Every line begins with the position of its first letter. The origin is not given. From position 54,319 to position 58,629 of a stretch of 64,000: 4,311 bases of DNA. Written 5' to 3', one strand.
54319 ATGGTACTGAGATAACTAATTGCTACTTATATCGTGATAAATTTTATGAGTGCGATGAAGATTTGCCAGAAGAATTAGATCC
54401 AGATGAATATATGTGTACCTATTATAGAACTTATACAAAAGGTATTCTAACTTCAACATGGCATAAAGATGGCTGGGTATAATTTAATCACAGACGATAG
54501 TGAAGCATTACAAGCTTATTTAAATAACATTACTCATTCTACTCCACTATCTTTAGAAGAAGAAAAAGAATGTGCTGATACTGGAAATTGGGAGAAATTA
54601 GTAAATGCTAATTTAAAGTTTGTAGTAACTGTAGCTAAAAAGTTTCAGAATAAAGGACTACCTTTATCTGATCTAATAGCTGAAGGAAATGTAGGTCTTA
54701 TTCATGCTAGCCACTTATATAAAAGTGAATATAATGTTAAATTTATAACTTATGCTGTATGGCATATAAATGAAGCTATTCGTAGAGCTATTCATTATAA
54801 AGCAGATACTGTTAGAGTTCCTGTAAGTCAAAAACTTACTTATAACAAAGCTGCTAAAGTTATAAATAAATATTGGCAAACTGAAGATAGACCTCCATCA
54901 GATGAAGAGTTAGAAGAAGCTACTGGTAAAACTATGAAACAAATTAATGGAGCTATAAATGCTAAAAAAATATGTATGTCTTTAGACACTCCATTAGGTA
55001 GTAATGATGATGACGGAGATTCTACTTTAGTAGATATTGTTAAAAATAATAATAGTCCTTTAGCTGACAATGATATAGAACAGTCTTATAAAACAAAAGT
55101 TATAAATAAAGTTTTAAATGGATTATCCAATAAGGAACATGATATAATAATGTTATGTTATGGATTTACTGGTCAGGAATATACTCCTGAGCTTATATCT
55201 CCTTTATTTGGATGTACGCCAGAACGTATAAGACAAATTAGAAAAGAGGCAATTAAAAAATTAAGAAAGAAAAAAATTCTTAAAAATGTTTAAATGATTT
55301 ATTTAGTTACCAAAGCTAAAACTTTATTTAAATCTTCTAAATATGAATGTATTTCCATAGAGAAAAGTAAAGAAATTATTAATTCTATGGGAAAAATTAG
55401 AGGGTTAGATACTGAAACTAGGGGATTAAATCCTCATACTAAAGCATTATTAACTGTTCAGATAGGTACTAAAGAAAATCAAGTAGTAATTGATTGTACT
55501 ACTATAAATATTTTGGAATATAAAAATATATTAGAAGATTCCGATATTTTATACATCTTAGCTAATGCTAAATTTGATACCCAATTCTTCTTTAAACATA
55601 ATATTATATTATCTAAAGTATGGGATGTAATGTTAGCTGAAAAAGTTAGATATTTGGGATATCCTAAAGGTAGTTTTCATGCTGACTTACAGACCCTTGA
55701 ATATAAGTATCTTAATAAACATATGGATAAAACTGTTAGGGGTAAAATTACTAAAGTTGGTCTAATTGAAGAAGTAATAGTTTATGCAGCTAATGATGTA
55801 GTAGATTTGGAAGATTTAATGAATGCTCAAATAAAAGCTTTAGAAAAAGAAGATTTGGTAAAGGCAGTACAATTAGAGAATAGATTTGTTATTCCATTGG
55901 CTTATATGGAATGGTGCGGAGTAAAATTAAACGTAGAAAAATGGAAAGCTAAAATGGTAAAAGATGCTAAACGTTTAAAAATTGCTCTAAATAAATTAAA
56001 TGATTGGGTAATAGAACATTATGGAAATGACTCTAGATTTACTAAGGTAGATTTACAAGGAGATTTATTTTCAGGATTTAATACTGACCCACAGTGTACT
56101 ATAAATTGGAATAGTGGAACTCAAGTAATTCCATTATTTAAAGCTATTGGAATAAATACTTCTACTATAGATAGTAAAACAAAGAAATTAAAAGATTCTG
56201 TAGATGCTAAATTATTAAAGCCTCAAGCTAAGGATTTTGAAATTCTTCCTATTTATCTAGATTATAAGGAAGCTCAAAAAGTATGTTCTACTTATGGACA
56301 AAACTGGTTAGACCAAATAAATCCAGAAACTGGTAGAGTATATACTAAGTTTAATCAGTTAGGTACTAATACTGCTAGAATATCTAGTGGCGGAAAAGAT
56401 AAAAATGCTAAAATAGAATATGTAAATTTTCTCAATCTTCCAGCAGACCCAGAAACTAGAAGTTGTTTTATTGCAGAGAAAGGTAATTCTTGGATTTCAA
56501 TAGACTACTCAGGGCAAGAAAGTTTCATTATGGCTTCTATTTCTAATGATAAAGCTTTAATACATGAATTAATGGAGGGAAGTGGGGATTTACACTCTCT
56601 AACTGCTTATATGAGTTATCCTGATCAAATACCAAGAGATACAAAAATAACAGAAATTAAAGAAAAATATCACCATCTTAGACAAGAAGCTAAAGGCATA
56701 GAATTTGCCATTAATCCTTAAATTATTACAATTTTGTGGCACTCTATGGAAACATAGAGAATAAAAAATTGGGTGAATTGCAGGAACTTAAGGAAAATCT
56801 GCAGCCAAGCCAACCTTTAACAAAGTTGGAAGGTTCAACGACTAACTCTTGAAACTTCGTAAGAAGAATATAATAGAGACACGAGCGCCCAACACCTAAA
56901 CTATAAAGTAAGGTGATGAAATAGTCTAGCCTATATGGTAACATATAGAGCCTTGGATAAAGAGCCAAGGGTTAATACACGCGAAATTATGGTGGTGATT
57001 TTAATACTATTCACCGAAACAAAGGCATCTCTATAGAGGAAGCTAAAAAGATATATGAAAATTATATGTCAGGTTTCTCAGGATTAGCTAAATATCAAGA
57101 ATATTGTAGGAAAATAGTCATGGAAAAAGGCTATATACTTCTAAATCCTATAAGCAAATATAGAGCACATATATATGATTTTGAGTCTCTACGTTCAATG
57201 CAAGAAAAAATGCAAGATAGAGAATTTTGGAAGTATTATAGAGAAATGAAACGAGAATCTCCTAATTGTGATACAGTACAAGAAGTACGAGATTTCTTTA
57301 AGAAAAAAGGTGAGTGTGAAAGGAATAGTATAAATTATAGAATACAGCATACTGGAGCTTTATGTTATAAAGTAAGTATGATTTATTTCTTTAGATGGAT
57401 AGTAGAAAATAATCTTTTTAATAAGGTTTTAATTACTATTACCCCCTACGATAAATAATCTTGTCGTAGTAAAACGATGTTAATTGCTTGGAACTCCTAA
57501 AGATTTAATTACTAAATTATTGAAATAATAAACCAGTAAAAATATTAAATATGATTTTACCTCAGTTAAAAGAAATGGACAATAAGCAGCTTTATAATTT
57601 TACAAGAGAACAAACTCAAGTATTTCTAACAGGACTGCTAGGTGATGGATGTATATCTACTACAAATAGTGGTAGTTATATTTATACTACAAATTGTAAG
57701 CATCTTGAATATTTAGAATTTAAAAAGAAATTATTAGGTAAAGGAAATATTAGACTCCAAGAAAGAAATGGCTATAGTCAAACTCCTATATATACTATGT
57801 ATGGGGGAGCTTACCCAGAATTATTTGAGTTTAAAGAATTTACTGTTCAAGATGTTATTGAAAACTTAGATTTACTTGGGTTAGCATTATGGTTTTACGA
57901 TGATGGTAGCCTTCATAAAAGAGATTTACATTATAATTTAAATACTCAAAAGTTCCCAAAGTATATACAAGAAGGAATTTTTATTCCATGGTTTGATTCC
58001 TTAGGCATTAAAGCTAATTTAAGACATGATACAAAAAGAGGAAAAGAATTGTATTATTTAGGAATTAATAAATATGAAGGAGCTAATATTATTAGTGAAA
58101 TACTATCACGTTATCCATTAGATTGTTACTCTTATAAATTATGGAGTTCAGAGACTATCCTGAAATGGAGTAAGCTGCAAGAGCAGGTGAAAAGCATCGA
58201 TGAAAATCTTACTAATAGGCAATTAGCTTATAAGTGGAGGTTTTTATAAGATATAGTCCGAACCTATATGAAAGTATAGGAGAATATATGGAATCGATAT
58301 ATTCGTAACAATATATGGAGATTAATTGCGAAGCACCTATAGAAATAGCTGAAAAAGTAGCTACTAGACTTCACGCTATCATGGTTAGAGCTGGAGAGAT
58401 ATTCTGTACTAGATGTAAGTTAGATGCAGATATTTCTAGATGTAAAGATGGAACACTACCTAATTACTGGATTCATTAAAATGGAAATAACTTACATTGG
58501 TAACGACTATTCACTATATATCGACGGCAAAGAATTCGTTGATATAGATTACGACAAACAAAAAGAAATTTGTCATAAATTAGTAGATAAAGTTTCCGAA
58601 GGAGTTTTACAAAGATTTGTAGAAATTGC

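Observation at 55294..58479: polA is interrupted twice: a textbook 272-nt IA2-like intron and an 865-nt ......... intron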

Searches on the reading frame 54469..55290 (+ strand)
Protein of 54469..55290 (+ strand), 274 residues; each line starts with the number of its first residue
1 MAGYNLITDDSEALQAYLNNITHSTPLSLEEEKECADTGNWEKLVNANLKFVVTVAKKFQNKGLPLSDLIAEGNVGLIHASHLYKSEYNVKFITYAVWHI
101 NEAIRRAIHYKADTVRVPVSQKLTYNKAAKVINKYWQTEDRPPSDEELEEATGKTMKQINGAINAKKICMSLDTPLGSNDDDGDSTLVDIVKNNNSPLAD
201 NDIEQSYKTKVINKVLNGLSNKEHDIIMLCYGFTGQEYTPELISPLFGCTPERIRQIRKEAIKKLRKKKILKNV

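Call 53: search_protein_families(library=pfam, proteins=[window:54469-55290:+], max_evalue=0.01)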
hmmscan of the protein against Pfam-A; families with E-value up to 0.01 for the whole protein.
window:54469-55290:+ (274 aa): 3 families
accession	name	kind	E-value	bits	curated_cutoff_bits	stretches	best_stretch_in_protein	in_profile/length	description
PF04542.20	Sigma70_r2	-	6.8e-11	42.2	24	1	44-108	1-65/71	Sigma-70 region 2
PF04539.22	Sigma70_r3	-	1.4e-09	38.4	25.3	1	126-187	4-65/78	Sigma-70 region 3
PF04545.22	Sigma70_r4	-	2e-09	37.2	24.1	1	215-267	1-50/50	Sigma-70, region 4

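Call 75: search_dna_similar(query=window:54469-55290:+, collection=phages, mode=protein, max_rows=15)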
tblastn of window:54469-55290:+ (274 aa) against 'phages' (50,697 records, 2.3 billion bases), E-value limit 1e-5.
Records with a match: 162; places in all: 169; records where one place covers at least 80% of the query: 65.
Best place of each record, by identity: 95-99% 1; <60% 161.
By first word of the organism name: Bacteriophage 43; Escherichia 33; Prevotella 15; Salmonella 12; Synechococcus 7; Paenibacillus 7; Erwinia 7; Vibrio 6; Bacillus 6; Klebsiella 5; and 11 more.
By host as written in the record: - 52; Prevotella sp. 15; Escherichia coli 9; Paenibacillus larvae NRRL 2605 5; Salmonella enterica subsp. enterica serovar Typhimurium 4; Bacillus megaterium 4; Homo sapiens 3; Escherichia coli O157:H7 3; and 46 more.
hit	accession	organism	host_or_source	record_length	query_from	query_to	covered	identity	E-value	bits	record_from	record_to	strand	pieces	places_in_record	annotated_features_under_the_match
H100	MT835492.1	Bacteriophage sp.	human fecal samples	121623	1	256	93%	97.7%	2e-168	521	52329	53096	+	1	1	record has no annotation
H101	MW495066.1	Microcystis phage MaAM05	Microcystis sp. SG03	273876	9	256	91%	35.3%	2e-37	145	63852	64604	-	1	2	rpoD: RNA polymerase sigma factor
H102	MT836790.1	Bacteriophage sp.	human fecal samples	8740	17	256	88%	34.4%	6e-34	135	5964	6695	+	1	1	record has no annotation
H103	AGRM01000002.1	Salmonella enterica subsp. houtenae str. ATCC BAA-1581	Homo sapiens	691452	12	256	89%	33.1%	3e-31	127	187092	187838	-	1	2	RNA polymerase sigma factor RpoS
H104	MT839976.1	Bacteriophage sp.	human fecal samples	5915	14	256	89%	33.2%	2e-34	137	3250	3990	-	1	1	record has no annotation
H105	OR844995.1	Staphylococcus phage SA 1306 Kay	Staphylococcus aureus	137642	14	256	89%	33.2%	5e-33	133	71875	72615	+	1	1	record has no annotation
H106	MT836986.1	Bacteriophage sp.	human fecal samples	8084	4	256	92%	31.5%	1e-29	123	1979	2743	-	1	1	record has no annotation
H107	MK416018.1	Klebsiella phage ST147-VIM1phi7.1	Klebsiella pneumoniae ST147-VIM1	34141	18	256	87%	33.2%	3e-31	127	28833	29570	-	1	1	RNA polymerase sigma factor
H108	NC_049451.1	Klebsiella phage ST147-VIM1phi7.1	Klebsiella pneumoniae ST147-VIM1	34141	18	256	87%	33.2%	3e-31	127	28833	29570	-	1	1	RNA polymerase sigma factor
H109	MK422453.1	Klebsiella phage ST13-OXA48phi12.1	Klebsiella pneumoniae ST13-OXA48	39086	18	256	87%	33.2%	3e-31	127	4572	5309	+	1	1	RNA polymerase sigma factor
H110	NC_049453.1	Klebsiella phage ST13-OXA48phi12.1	Klebsiella pneumoniae ST13-OXA48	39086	18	256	87%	33.2%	3e-31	127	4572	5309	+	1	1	RNA polymerase sigma factor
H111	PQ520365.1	Enterococcus phage IME_EF3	-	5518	14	256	89%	32.0%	6e-32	129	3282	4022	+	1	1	record has no annotation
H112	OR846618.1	Enterococcus phage Efs 1-1-1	Enterococcus faecalis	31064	14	256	89%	32.0%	7e-32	129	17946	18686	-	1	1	record has no annotation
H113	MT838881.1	Bacteriophage sp.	human fecal samples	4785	14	256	89%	31.9%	1e-27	117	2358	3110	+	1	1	record has no annotation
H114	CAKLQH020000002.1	Acinetobacter phage MD-2021a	not known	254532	43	256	78%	35.5%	2e-30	125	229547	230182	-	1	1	rpoD: RNA polymerase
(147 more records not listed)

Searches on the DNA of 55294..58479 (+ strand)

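Call 7: search_dna_similar(query=window:55294-58479:+, collection=phages, mode=distant, max_rows=25)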
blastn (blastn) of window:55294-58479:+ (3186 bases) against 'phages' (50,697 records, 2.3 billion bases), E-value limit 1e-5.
Records with a match: 68; places in all: 72; records where one place covers at least 80% of the query: 1.
Best place of each record, by identity: 95-99% 1; 80-90% 2; 60-80% 65.
By first word of the organism name: Bacteroides 23; Flavobacterium 22; uncultured 14; IAS 2; Bacillus 2; Bacteriophage 1; Kolpuevirus 1; bajarodcaudo 1; Kehishuvirus 1; Clostridium 1.
By host as written in the record: Bacteroides intestinalis DSM 108646 21; - 16; Flavobacterium psychrophilum 950106-1/1 8; Flavobacterium psychrophilum strain FPS-D10 3; Homo sapiens 2; Bacteroides intestinalis APC919/174 2; Bacteroides cellulosilyticus 2; Flavobacterium psychrophilum FPS-D15 2; and 9 more.
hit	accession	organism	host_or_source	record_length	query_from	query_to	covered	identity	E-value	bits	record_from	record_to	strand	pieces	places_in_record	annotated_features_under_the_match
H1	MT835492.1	Bacteriophage sp.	human fecal samples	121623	1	3186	91%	95.3%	0e+0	4605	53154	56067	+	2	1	record has no annotation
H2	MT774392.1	uncultured phage cr128_1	human feces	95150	735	3153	61%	71.4%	0e+0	899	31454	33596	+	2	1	DNA polymerase I | hypothetical protein (x2)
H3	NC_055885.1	uncultured phage cr128_1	human feces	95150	735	3153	61%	71.4%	0e+0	899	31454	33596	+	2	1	DNA polymerase I | hypothetical protein (x2)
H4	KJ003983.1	IAS virus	Homo sapiens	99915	113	2099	54%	67.9%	6e-111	524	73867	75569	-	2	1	record has no annotation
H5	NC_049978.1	IAS virus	Homo sapiens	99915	113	2099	54%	67.9%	6e-111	524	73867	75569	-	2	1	DNA polymerase I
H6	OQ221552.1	Bacteroides phage PhiCrAssBcn17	Bacteroides intestinalis DSM 108646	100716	466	3185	48%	68.3%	3e-64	474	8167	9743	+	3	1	DNA polymerase I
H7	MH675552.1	Bacteroides phage crAss001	Bacteroides intestinalis APC919/174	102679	466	3185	48%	68.2%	3e-64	469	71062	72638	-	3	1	DNA polymerase I | hypothetical protein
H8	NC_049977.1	Bacteroides phage crAss001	Bacteroides intestinalis APC919/174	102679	466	3185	48%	68.2%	3e-64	469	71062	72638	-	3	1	DNA polymerase I | hypothetical protein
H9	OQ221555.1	Bacteroides phage PhiCrAssBcn20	Bacteroides intestinalis DSM 108646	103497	466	3185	48%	68.2%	3e-64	469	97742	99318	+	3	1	DNA polymerase I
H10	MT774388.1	uncultured phage cr112_1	human feces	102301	466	3185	48%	67.9%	1e-62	447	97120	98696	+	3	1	DNA polymerase I | hypothetical protein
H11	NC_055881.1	uncultured phage cr112_1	human feces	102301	466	3185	48%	67.9%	1e-62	447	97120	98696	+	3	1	DNA polymerase I | hypothetical protein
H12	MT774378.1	uncultured phage cr106_1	human feces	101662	893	1843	14%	69.1%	1e-18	180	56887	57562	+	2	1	DNA polymerase I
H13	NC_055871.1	uncultured phage cr106_1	human feces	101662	893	1843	14%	69.1%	1e-18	180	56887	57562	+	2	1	DNA polymerase I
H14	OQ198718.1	Kolpuevirus sp. 'frurule'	Bacteroides cellulosilyticus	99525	755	1097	11%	66.4%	3e-14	89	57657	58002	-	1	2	DNA polymerase A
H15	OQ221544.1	Bacteroides phage PhiCrAssBcn9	Bacteroides intestinalis DSM 108646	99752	961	1227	8%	67.5%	3e-13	85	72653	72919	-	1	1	hypothetical protein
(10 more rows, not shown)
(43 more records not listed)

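Call 8: get_annotated_region(hit=H1, flank=1500)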
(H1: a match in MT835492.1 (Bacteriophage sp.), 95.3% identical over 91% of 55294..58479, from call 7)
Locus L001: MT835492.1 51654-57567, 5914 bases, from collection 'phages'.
description: UNVERIFIED: Bacteriophage sp. clone scaffold_35 genomic sequence.
organism: Bacteriophage sp. (NCBI taxid 38018)
taxonomy: Viruses
host: -; source: human fecal samples; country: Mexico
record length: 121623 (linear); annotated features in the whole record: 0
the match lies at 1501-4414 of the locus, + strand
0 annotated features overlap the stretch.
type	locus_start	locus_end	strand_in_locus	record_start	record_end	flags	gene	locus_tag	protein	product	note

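Call 9: get_annotated_region(hit=H2, flank=2500)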
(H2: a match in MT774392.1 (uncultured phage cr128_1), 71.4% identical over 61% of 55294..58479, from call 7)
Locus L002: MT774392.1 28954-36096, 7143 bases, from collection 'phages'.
description: Uncultured phage cr128_1, complete genome.
organism: uncultured phage cr128_1 (NCBI taxid 2772076)
taxonomy: Viruses; Duplodnaviria; Heunggongvirae; Uroviricota; Caudoviricetes; Crassvirales; Steigviridae; Asinivirinae; Mahlunavirus; Mahlunavirus rarus
host: -; source: human feces; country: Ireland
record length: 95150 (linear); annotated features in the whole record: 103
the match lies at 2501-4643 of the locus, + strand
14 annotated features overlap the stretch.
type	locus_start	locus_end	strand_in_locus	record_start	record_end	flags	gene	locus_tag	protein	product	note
CDS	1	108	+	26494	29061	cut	-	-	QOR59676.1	vitamin B12-dependent ribonucleotide reductase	gp_25401; Vitamin B12-dependent ribonucleotide reductase [phiCrAss001]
CDS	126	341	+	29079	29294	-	-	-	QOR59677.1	hypothetical protein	gp_25402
CDS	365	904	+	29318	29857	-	-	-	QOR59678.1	dUTP diphosphatase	gp_25403; dUTP diphosphatase [phiCrAss001]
CDS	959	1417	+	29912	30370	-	-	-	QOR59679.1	aspartyl protease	gp_25404; Aspartyl protease [phiCrAss001]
CDS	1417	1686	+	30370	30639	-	-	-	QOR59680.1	muconolactone isomerase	gp_25405; Muconolactone isomerase [phiCrAss001]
CDS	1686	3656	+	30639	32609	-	-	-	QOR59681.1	DNA polymerase I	gp_25406; DNA polymerase I [phiCrAss001]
CDS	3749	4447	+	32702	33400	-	-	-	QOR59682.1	hypothetical protein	gp_25407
CDS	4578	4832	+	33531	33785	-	-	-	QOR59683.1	hypothetical protein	gp_25408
CDS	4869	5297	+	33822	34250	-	-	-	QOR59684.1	hypothetical protein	gp_25409; VOG4966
CDS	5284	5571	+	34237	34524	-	-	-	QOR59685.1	hypothetical protein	gp_25410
CDS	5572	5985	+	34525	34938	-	-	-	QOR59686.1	polynucleotide kinase/phosphatase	gp_25411; Polynucleotide kinase/Phosphatase [phiCrAss001]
CDS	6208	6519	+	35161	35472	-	-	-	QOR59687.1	hypothetical protein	gp_25412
CDS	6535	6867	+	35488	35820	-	-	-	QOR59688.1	hypothetical protein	gp_25413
CDS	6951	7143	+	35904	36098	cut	-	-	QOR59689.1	hypothetical protein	gp_25414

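Call 10: get_annotated_region(hit=H7, flank=2500)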
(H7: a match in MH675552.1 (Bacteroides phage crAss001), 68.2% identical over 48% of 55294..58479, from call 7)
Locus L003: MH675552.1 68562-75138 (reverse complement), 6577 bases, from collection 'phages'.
description: Bacteroides phage crAss001, complete genome.
organism: Bacteroides phage crAss001 (NCBI taxid 2301731)
taxonomy: Viruses; Duplodnaviria; Heunggongvirae; Uroviricota; Caudoviricetes; Crassvirales; Steigviridae; Asinivirinae; Kehishuvirus; Kehishuvirus primarius
host: Bacteroides intestinalis APC919/174; source: -; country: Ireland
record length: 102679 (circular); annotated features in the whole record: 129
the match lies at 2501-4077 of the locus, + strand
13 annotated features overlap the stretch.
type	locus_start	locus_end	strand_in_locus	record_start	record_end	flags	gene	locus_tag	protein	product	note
CDS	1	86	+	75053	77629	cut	-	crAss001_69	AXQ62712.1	vitamin B12-dependent ribonucleotide reductase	Gp69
CDS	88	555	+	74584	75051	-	-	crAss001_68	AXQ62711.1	dUTP diphosphatase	Gp68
CDS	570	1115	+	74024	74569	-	-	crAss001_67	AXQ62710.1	NUMOD4 motif HNH endonuclease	Gp67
CDS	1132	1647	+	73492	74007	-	-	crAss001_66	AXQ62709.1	aspartyl protease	Gp66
CDS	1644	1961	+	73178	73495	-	-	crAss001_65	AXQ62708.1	muconolactone isomerase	Gp65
CDS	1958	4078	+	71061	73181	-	-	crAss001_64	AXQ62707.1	DNA polymerase I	Gp64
CDS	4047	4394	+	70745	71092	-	-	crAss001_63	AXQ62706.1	hypothetical protein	Gp63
CDS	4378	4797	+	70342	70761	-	-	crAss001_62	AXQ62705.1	hypothetical protein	Gp62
CDS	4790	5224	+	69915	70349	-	-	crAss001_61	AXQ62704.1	polynucleotide kinase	Gp61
CDS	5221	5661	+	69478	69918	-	-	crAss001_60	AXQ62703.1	polynucleotide kinase/phosphatase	Gp60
CDS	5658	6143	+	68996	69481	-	-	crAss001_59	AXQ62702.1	orotate/hypoxanthine phosphoribosyltransferase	Gp59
CDS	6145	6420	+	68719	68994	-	-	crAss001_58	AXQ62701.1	zinc-ribbon protein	Gp58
CDS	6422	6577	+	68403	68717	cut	-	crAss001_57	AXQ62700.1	hypothetical protein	Gp57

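Call 11: get_annotated_region(hit=H5, flank=2500)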
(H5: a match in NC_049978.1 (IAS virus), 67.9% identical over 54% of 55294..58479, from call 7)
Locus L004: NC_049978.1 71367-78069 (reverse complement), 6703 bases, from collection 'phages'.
description: IAS virus, complete genome.
organism: IAS virus (NCBI taxid 1450749)
taxonomy: Viruses; Duplodnaviria; Heunggongvirae; Uroviricota; Caudoviricetes; Crassvirales; Steigviridae; Asinivirinae; Paundivirus; Paundivirus hollandii
host: Homo sapiens; source: stool samples; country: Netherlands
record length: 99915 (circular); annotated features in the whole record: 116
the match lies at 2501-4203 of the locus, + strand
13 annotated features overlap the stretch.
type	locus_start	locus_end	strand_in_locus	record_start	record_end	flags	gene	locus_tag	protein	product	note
CDS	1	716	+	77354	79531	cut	-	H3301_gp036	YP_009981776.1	anaerobic ribonucleoside reductase large subunit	-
CDS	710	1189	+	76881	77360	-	-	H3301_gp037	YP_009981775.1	4Fe-4S cluster-binding domain-containing protein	-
CDS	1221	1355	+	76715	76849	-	-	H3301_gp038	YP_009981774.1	hypothetical protein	-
CDS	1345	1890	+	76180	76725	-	-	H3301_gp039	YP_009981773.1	dUTP diphosphatase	-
CDS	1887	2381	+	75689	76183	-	-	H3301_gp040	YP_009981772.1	aspartyl protease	-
CDS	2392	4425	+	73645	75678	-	-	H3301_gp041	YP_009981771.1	DNA polymerase I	-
CDS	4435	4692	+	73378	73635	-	-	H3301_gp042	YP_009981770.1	putative early protein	-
CDS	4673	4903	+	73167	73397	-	-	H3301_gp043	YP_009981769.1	hypothetical protein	-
CDS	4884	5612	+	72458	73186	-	-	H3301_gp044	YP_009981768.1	RNA ligase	-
CDS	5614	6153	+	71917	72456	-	-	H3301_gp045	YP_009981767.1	His-Xaa-Ser system radical SAM maturase HxsC-like protein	-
CDS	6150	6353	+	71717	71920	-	-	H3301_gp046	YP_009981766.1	mRNAse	-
CDS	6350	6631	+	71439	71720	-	-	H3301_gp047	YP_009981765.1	hypothetical protein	-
CDS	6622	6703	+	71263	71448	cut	-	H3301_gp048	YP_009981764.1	hypothetical protein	-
